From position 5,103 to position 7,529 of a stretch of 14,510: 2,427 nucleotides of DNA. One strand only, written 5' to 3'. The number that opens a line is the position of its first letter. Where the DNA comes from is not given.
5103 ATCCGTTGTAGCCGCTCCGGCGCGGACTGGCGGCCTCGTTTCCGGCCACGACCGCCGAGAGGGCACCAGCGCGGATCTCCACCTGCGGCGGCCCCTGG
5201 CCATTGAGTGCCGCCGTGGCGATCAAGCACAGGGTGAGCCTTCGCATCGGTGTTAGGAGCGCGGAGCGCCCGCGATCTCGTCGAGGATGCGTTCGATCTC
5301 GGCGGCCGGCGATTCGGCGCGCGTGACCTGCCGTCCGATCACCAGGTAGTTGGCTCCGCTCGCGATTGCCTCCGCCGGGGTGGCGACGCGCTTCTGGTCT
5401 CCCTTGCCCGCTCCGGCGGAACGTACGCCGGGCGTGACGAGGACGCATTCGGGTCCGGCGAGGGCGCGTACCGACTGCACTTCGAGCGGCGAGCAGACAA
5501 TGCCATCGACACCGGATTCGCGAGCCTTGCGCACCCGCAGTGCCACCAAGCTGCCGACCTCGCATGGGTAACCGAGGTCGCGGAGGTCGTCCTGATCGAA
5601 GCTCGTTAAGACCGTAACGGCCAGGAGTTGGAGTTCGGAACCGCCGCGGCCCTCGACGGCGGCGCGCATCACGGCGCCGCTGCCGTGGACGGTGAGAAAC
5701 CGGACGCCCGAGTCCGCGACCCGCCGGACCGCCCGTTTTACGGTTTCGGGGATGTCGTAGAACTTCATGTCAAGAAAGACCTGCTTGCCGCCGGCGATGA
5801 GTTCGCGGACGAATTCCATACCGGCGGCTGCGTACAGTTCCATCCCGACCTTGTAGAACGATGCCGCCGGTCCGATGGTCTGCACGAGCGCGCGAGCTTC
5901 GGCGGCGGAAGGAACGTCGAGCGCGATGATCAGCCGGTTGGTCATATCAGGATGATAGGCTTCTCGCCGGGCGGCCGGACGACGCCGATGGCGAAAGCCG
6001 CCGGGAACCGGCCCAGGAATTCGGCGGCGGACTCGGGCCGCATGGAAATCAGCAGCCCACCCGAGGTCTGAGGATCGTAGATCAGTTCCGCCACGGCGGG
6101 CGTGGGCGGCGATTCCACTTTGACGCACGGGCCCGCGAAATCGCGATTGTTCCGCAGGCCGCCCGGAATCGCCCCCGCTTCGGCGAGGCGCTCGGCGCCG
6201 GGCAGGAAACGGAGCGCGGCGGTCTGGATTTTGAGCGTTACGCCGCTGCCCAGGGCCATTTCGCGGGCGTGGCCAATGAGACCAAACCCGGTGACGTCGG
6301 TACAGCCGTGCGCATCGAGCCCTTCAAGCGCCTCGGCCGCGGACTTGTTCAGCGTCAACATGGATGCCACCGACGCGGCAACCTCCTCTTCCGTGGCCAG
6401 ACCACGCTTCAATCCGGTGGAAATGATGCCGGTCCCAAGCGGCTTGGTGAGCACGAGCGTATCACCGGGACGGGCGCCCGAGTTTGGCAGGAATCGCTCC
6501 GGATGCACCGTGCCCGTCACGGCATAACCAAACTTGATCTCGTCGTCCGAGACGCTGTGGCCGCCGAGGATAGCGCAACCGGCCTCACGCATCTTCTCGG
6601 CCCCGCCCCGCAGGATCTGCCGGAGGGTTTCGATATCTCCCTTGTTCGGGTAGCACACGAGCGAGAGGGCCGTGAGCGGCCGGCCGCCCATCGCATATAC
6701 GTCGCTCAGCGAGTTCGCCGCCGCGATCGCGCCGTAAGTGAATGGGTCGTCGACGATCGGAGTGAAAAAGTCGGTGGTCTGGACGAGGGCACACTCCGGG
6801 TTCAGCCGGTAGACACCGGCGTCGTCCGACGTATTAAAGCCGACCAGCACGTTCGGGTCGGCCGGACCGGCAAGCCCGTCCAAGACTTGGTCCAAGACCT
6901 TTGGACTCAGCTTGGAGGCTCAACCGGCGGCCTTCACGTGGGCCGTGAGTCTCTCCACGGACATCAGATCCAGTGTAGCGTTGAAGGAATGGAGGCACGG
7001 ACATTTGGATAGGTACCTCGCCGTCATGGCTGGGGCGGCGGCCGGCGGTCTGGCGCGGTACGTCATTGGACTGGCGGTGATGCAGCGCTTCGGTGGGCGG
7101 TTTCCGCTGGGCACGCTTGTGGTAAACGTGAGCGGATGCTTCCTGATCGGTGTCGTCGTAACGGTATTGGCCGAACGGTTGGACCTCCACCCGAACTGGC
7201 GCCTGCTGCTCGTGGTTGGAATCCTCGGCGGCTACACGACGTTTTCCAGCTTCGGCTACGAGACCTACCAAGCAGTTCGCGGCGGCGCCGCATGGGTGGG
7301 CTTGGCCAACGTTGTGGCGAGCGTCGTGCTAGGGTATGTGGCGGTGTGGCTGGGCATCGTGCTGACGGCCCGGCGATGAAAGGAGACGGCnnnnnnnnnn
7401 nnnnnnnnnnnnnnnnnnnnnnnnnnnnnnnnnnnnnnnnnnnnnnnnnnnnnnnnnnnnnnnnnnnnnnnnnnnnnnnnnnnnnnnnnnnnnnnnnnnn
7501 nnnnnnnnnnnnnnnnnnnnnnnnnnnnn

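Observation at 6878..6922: Candidate SECIS hairpin plus a 12-nt tandem duplication immediately 3' of the selD UGA.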

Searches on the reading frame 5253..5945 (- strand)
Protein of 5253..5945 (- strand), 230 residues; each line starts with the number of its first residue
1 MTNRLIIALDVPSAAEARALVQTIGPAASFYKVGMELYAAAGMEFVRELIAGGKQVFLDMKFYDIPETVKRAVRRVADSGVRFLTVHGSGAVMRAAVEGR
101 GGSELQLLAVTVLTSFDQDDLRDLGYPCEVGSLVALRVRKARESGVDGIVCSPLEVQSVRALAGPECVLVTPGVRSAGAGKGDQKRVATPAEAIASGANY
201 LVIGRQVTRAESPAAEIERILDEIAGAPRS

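Call 50: search_protein_families(library=ncbifam, proteins=[window:5253-5945:-])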
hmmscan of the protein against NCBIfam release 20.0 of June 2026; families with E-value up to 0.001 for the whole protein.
window:5253-5945:- (230 aa): 4 families
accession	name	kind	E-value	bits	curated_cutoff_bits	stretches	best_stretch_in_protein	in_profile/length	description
NF001273.0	PRK00230.1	equivalog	3.6e-80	268.7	193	1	2-225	4-230/233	orotidine-5'-phosphate decarboxylase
TIGR01740.1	pyrF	equivalog_domain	8.5e-52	176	92.3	1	5-220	1-215/216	orotidine-5'-phosphate decarboxylase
NF010386.0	PRK13813.1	equivalog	1.5e-41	142.4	208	1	3-225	5-214/216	orotidine 5'-phosphate decarboxylase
TIGR03128.2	RuMP_HxlA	equivalog_domain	0.00025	20.8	200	0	7-73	3-72/205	3-hexulose-6-phosphate synthase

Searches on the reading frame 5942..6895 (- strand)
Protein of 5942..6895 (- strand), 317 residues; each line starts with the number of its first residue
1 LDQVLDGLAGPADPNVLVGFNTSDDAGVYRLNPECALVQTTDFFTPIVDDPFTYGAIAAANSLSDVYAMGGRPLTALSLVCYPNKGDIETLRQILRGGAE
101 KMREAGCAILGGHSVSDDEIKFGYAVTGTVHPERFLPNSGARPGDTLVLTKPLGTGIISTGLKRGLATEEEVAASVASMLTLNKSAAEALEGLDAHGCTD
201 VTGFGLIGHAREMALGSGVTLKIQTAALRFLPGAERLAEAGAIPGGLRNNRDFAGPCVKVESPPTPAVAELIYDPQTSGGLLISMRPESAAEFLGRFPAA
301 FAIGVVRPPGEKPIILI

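Call 9: search_protein_families(library=pfam, proteins=[window:5942-6895:-])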
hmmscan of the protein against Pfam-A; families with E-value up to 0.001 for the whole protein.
window:5942-6895:- (317 aa): 2 families
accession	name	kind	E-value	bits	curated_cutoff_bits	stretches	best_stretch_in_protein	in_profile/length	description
PF00586.29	AIRS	-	4e-28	98.5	24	1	24-130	2-112/112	AIR synthase related protein, N-terminal domain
PF02769.27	AIRS_C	-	1.9e-15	57.8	23.1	1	142-307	1-146/156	AIR synthase related protein, C-terminal domain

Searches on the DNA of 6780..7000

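Call 16: search_rna_families(source=window, start=6780, end=7000, threshold=evalue, max_evalue=10)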
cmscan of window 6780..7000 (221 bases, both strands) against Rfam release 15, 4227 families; matches with E-value up to 10: 4.
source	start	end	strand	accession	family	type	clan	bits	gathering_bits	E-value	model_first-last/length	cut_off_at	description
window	6840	6930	+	RF03135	L4-Archaeoglobi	Cis-reg; leader;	-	16.6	34.5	1.1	1-85/85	no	L4-Archaeoglobi ribosomal protein leades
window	6881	6973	+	RF01724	SAM-Chlorobi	Cis-reg;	-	15.9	35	0.83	1-87/87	no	SAM-Chlorobi RNA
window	6962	6978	-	RF01499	Afu_191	Gene; snRNA; snoRNA; CD-box;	-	12.6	60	10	77-93/93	no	A. fumigatus snoRNA Afu_191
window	6854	6897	+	RF01524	TB10Cs1H3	Gene; snRNA; snoRNA; HACA-box;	-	12.2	50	5.9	1-73/73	no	Trypanosomatid snoRNA TB10cs1H3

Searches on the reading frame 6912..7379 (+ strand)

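Call 9: search_protein_families(library=pfam, proteins=[window:6912-7379:+])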
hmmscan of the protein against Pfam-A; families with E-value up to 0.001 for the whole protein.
window:6912-7379:+ (155 aa): 1 family
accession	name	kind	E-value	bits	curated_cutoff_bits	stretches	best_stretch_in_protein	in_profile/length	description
PF02537.21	CRCB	-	4.1e-28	98.2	32.9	1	36-149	1-103/103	CrcB-like protein, Camphor Resistance (CrcB)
